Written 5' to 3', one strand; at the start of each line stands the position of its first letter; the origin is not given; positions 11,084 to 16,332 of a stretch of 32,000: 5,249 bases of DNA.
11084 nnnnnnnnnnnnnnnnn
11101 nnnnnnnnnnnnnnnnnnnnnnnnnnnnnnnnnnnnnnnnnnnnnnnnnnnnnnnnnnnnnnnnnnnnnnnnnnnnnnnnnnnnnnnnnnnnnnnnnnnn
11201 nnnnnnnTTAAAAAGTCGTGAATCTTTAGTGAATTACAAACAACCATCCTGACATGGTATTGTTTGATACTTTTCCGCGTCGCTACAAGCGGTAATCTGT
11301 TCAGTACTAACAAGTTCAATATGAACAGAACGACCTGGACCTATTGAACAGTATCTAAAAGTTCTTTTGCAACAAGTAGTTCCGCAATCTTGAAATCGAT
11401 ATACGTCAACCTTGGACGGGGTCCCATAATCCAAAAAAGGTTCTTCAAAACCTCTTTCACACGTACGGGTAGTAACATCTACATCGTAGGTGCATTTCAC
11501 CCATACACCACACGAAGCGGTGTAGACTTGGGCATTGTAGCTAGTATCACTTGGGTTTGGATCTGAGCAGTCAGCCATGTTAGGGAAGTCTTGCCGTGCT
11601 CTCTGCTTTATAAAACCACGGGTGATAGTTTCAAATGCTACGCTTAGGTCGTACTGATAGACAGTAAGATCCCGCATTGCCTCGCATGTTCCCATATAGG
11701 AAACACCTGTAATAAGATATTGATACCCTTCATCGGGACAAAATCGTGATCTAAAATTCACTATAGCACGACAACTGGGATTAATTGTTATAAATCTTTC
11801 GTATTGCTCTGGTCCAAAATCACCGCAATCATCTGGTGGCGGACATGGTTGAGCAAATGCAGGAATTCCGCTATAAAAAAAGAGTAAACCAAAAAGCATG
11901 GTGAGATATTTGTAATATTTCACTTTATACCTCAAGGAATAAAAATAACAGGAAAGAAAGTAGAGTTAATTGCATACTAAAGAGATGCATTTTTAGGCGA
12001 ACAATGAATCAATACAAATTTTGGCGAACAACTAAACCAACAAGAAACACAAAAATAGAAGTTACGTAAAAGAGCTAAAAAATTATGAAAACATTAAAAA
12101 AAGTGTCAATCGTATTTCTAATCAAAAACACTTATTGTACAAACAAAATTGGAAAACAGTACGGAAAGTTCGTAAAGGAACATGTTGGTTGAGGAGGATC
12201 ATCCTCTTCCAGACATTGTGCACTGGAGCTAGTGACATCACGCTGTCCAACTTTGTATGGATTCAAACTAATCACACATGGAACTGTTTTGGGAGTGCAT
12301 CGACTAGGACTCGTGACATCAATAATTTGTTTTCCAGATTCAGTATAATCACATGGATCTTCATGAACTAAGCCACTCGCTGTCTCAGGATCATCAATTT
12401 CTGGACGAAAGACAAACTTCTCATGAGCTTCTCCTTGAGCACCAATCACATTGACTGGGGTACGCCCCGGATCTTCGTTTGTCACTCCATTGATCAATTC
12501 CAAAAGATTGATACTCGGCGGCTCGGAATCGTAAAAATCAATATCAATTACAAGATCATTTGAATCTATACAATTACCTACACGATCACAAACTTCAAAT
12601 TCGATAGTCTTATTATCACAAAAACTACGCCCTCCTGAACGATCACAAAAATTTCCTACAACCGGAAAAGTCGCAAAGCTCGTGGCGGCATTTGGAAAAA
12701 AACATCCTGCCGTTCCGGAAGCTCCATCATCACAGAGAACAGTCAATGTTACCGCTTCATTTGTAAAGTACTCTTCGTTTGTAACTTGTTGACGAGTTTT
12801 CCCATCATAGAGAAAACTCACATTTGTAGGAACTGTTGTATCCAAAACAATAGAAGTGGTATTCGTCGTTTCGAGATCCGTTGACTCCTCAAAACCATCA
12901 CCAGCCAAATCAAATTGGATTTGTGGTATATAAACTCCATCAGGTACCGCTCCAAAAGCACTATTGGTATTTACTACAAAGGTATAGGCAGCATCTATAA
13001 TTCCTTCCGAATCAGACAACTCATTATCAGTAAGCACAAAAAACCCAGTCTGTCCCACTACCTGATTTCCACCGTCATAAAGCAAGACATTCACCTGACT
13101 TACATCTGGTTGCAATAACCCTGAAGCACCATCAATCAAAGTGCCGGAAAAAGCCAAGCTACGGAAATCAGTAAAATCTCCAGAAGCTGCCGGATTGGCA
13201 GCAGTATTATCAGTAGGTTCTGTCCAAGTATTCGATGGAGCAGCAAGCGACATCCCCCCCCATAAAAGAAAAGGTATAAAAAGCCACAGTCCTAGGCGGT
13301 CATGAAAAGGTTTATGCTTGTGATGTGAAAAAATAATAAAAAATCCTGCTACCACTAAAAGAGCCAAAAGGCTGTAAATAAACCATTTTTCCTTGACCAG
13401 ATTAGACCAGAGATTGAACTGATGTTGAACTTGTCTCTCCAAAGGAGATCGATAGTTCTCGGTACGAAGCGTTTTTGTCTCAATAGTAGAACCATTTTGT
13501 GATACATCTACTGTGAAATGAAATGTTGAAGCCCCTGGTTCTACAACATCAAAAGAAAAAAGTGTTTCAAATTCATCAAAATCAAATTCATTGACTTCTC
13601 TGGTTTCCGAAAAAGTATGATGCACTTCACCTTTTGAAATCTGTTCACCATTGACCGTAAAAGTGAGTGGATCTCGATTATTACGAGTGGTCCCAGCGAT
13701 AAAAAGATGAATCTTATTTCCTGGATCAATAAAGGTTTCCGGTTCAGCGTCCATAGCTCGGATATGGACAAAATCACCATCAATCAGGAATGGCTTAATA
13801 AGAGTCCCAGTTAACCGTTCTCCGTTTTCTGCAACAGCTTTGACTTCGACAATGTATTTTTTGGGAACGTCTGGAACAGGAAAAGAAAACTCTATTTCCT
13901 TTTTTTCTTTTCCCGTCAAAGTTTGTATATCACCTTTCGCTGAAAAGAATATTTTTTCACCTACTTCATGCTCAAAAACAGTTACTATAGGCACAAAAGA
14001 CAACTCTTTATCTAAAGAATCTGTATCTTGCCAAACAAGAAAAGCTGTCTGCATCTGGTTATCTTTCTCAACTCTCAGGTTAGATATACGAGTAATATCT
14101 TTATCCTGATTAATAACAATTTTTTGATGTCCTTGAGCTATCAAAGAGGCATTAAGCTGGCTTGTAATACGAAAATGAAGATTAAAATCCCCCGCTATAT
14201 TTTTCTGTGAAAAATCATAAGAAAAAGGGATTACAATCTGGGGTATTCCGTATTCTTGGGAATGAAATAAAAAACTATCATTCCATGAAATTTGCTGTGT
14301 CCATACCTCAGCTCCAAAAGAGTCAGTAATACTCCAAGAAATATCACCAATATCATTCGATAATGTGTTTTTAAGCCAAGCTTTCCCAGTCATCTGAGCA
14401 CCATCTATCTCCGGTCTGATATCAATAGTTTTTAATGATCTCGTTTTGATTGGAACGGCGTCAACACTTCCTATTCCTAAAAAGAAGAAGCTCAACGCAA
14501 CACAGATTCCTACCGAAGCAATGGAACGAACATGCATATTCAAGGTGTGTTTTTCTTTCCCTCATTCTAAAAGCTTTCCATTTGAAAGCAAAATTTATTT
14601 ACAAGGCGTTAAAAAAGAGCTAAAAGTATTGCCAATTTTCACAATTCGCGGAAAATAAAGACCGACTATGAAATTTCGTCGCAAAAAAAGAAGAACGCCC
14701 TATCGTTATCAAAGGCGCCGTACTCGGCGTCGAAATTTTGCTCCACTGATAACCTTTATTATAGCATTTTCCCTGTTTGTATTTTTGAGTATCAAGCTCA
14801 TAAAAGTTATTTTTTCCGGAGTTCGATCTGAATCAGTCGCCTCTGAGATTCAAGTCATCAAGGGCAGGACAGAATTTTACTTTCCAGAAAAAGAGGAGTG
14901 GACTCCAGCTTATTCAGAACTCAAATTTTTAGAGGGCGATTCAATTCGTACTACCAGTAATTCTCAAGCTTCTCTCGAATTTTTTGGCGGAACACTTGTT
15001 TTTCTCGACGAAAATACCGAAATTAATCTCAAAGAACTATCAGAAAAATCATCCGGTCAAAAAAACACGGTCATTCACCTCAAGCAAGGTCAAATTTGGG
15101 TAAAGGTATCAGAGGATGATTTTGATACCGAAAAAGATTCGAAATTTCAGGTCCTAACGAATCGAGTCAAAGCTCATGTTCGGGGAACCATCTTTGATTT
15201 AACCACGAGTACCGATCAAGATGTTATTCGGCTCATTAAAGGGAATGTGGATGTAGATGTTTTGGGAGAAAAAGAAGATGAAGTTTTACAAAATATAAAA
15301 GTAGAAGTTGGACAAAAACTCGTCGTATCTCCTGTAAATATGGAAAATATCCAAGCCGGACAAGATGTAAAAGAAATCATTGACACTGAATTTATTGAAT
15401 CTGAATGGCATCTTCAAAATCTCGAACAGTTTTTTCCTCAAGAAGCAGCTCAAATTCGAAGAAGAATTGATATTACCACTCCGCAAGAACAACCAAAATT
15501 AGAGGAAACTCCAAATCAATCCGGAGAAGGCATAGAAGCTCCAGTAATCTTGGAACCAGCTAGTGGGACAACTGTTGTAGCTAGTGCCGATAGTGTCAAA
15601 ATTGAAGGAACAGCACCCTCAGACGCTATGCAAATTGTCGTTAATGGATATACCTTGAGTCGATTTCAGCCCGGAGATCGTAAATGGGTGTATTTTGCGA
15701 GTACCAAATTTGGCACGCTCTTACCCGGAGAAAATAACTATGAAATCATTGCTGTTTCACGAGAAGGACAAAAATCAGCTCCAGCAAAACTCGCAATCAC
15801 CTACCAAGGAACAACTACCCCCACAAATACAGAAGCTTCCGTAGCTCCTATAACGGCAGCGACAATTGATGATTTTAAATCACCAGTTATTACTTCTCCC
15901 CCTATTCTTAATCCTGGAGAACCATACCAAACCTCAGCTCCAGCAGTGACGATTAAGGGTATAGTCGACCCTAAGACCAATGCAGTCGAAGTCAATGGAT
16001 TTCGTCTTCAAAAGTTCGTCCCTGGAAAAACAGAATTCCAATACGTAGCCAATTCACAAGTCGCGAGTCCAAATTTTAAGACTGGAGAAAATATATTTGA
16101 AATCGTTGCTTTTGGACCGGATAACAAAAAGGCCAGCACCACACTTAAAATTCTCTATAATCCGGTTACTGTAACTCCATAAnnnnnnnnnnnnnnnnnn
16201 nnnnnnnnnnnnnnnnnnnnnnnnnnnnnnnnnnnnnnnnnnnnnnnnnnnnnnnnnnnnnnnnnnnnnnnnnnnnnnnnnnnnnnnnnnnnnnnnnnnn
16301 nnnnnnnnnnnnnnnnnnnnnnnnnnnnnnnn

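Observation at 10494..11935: Tandem pair of secreted 16-cysteine proteins from an unrecognised family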

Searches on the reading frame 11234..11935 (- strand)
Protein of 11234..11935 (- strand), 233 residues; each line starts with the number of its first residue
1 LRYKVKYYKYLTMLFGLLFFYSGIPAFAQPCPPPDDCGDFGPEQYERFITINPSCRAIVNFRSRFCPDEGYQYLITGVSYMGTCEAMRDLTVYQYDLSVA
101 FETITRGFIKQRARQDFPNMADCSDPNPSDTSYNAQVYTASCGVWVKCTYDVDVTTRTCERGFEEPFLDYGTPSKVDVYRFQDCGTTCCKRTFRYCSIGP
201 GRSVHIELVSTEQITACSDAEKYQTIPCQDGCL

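Call 6: search_protein_families(library=pfam, proteins=[window:11234-11935:-], max_evalue=1)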
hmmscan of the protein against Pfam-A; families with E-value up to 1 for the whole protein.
window:11234-11935:- (233 aa): 0 families

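Call 8: search_protein_families(library=ncbifam, proteins=[window:11234-11935:-], max_evalue=1)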
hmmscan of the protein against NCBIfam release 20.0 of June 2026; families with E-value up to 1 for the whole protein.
window:11234-11935:- (233 aa): 1 family
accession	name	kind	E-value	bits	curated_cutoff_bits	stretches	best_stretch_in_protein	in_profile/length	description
TIGR03432.1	yjhG_yagF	hypoth_equivalog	0.085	10.9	808.15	1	124-154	605-635/640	YjhG/YagF family D-xylonate dehydratase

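Call 11: find_homologous_proteins(query=window:11234-11935:-, max_evalue=0.01)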
Query window:11234-11935:- (233 aa): 1 proteins with E <= 0.01 among 40 candidates.
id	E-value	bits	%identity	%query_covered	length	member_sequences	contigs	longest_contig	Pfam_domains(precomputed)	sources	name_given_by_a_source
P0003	4.6e-152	522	100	95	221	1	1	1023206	-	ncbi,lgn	-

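Call 62: search_protein_families(library=padloc, proteins=[window:11234-11935:-], max_evalue=0.1)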
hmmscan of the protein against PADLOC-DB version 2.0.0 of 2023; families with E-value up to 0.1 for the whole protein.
window:11234-11935:- (233 aa): 0 families

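Call 63: search_protein_families(library=phrogs, proteins=[window:11234-11935:-], max_evalue=0.1)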
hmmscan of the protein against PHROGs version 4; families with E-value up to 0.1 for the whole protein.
window:11234-11935:- (233 aa): 0 families

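Call 79: predict_structure(alignment_id=A5)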
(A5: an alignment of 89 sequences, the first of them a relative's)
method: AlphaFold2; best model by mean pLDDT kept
length: 221 residues; sequences in the alignment: 89
mean_pLDDT: 87.4   pTM: 0.77
mean pLDDT of the five models: 87.4, 86.0, 85.7, 85.7, 84.6
residues with pLDDT >= 90: 135; 70-90: 62; 50-70: 22; < 50: 2
segments of 3 or more residues with pLDDT < 50: none
pLDDT, mean of each block of 10 residues (from residue 1): 58 71 93 93 93 92 93 81 77 91 89 77 80 95 95 93 94 94 87 93 95 93 84
secondary structure, 60 per line:
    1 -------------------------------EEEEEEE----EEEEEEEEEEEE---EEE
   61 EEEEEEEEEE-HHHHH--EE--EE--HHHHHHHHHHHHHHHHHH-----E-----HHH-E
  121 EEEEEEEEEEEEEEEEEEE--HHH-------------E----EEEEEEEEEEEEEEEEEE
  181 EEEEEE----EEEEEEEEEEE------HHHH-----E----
elements in order: E32-38 E43-54 E58-70 H72-76 H87-104 E120-139 E163-186 E191-201 H208-211
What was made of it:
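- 11234..11935 (-): Gene B: 16-Cys family protein (233 aa from TTG; 221 aa as in database copy P0003). AF2 model pLDDT 87.4, pTM 0.77 (call 79).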

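Call 83: fold_search(model_id=the predicted structure, library=pdb)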
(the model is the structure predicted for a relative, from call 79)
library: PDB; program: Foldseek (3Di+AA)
matches with E <= 10: 308; with E <= 0.001: 0
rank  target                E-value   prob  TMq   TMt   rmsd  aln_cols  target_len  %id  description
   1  8ow1_P                4.6e-02  0.11  0.13  0.12  25.4       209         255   12  Cryo-EM structure of the yeast Inner kinetochore bound to a CENP-A nucleosome. (released 2023-08-09)
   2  8vdu_K                7.1e-02  0.09  0.12  0.14  26.3       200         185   10  Crystal structure of hybrid insulin peptide (InsC8-15-IAPP74-80) bound to HLA-DQ8 (released 2024-08-07)
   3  4gop_C                1.4e-01  0.08  0.14  0.08  24.0       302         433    8  Structure and Conformational Change of a Replication Protein A Heterotrimer Bound to ssDNA (released 2012-11-28)
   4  3lqz_A                1.4e-01  0.06  0.11  0.13  22.4       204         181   10  Crystal Structure of HLA-DP2 (released 2010-04-14)
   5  6dfw_D                2.3e-01  0.05  0.11  0.12  22.8       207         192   10  TCR 8F10 in complex with IAg7-p8G9E (released 2019-04-17)
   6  5ujt_E                2.7e-01  0.04  0.11  0.12  26.4       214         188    9  Crystal structure of human HLA-DQ8 in complex with insulin mimotope binding in register 3 (released 2017-12-20)
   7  1r5v_A                2.9e-01  0.05  0.11  0.13  21.4       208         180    8  Evidence that structural rearrangements and/or flexibility during TCR binding can contribute to T-cell activation (released 2004-02-03)
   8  7t4r_N                3.0e-01  0.07  0.14  0.18  18.9       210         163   11  CryoEM structure of the HCMV Pentamer gH/gL/UL128/UL130/UL131A in complex with THBD and neutralizing fabs MSL-109 and  (released 2022-03-23)
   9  6blr_B                3.2e-01  0.04  0.11  0.12  23.6       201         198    9  Crystal Structure of IAg7 in complex with insulin mimotope p8E9E6SS (released 2017-12-20)
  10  4fva_B                3.8e-01  0.47  0.21  0.19   6.6       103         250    9  Crystal structure of truncated Caenorhabditis elegans TDP2 (released 2012-10-31)
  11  2bc4_C                4.2e-01  0.04  0.13  0.14  21.1       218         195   11  Crystal structure of HLA-DM (released 2006-05-23)
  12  1hqr_A                4.5e-01  0.05  0.12  0.14  20.7       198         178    8  CRYSTAL STRUCTURE OF A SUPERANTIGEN BOUND TO THE HIGH-AFFINITY, ZINC-DEPENDENT SITE ON MHC CLASS II (released 2001-01-03)
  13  8u72_I                4.5e-01  0.04  0.13  0.09  20.8       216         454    8  Cryo-EM structure of the SPARTA oligomer with guide RNA and target DNA (released 2024-06-12)
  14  1i3r_B                4.7e-01  0.02  0.10  0.10  22.6       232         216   11  CRYSTAL STRUCTURE OF A MUTANT IEK CLASS II MHC MOLECULE (released 2001-06-20)
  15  9cyl_A                5.3e-01  0.04  0.12  0.14  21.1       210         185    8  Structure of LAG3 loop1 deletion bound to the MHC class II molecule I-A(b) (released 2024-08-21)
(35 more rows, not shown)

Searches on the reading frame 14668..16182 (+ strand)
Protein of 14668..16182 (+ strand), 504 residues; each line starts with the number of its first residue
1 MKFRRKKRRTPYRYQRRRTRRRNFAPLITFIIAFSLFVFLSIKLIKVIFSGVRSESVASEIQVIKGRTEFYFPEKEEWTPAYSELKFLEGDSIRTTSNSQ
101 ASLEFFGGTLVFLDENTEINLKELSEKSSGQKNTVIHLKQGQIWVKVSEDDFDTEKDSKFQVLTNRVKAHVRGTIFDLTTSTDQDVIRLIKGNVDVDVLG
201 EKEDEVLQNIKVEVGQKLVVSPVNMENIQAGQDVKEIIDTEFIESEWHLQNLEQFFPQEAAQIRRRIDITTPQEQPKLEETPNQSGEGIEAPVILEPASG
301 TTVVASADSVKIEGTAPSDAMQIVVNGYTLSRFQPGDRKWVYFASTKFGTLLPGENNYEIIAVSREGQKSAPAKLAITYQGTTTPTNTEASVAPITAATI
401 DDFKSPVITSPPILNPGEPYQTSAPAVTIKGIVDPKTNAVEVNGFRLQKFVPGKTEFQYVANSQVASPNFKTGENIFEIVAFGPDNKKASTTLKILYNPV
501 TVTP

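Call 6: search_protein_families(library=pfam, proteins=[window:14668-16182:+], max_evalue=1)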
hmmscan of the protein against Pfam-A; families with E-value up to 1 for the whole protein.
window:14668-16182:+ (504 aa): 3 families
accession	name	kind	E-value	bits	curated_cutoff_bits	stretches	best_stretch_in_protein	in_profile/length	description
PF04773.18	FecR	-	2.2e-13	50.9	24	1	91-194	1-96/97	FecR protein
PF11699.14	CENP-C_C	-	0.023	15.4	29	1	125-162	26-63/85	Mif2/CENP-C like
PF12733.13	Cadherin-like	-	0.1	13.5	24.2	1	302-369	21-78/89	Cadherin-like beta sandwich domain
